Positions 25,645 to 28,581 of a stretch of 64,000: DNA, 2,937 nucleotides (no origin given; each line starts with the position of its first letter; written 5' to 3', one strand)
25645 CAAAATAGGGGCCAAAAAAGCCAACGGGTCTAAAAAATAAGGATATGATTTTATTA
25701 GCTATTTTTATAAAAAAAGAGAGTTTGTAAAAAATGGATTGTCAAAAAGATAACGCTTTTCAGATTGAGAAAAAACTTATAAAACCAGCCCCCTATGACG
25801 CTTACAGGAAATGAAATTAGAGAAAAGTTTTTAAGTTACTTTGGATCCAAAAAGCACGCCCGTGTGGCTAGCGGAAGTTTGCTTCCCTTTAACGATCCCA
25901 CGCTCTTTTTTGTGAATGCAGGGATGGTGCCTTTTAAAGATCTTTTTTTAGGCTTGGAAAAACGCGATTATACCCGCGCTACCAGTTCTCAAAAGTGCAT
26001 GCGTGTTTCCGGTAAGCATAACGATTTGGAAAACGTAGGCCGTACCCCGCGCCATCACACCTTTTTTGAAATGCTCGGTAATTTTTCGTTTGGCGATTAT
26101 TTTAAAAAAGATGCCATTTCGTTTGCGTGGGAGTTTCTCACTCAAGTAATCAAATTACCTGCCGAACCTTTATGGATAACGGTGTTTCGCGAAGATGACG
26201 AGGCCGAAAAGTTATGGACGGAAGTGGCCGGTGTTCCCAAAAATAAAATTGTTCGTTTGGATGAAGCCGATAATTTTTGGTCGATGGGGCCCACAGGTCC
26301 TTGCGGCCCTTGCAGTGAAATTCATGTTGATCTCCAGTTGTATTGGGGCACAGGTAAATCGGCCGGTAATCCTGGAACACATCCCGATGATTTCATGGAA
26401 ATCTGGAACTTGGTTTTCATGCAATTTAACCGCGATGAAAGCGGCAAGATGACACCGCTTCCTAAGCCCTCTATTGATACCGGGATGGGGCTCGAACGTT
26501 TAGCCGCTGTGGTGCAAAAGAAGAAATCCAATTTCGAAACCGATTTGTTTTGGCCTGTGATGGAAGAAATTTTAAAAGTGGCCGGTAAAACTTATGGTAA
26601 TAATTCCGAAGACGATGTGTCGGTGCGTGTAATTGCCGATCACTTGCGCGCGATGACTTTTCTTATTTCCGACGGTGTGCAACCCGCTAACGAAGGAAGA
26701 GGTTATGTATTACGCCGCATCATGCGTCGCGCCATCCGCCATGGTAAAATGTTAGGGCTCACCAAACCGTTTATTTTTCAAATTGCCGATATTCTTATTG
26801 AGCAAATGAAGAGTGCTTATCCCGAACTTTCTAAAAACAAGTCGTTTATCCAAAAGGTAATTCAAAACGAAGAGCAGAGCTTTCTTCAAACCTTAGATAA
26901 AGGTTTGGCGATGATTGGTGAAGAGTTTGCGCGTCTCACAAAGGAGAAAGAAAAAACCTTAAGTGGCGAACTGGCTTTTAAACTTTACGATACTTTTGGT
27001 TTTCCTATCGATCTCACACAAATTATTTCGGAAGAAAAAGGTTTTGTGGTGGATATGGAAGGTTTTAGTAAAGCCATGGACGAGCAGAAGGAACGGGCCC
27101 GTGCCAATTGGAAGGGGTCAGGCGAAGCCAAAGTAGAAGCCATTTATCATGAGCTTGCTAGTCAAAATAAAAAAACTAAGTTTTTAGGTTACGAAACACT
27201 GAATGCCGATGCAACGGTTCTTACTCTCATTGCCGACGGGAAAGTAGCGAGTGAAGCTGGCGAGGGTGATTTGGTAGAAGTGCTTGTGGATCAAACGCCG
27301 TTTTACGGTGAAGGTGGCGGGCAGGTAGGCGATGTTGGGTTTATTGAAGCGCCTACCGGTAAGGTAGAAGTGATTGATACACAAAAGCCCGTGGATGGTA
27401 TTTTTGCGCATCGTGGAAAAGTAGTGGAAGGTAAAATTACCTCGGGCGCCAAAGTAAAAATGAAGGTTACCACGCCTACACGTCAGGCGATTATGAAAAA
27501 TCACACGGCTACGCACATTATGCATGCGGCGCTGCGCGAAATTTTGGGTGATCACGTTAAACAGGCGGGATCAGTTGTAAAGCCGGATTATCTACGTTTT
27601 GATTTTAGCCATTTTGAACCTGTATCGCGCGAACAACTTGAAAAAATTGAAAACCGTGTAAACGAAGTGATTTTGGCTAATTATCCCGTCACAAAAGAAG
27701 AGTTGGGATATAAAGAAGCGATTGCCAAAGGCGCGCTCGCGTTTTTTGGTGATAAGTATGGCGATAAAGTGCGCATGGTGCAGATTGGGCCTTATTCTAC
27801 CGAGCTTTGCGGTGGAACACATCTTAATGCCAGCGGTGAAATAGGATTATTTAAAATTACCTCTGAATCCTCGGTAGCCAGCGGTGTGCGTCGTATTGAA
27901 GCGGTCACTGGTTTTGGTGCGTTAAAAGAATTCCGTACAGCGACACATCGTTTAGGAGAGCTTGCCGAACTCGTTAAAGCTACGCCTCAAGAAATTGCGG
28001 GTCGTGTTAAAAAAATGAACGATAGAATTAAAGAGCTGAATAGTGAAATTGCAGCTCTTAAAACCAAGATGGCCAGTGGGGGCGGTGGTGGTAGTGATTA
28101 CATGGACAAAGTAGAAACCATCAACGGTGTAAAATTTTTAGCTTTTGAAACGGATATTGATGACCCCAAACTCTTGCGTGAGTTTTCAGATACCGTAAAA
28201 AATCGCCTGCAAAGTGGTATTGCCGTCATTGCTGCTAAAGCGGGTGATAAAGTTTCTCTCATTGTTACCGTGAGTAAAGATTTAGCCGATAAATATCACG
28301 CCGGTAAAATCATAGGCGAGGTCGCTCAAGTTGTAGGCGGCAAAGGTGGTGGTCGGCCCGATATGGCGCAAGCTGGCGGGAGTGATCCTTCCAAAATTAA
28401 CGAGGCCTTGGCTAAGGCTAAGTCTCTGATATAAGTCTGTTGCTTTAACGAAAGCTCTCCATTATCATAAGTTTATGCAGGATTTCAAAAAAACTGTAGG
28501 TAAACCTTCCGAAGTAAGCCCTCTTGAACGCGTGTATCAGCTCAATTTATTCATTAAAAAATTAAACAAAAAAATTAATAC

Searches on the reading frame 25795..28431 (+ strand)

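Call 26: search_protein_families(library=pfam, proteins=[window:25795-28431:+], max_evalue=0.001)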
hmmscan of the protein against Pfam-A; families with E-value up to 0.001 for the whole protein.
window:25795-28431:+ (879 aa): 3 families
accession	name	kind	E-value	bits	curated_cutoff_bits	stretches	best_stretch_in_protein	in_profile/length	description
PF01411.24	tRNA-synt_2c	-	5.9e-221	735.2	30.3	1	7-558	1-548/552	tRNA synthetases class II (A)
PF07973.19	tRNA_SAD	-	3e-17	62.7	24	1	659-702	1-44/44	Threonyl and Alanyl tRNA synthetase second additional domain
PF02272.25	DHHA1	-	1.1e-16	61.6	25.9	1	781-878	4-99/102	DHHA1 domain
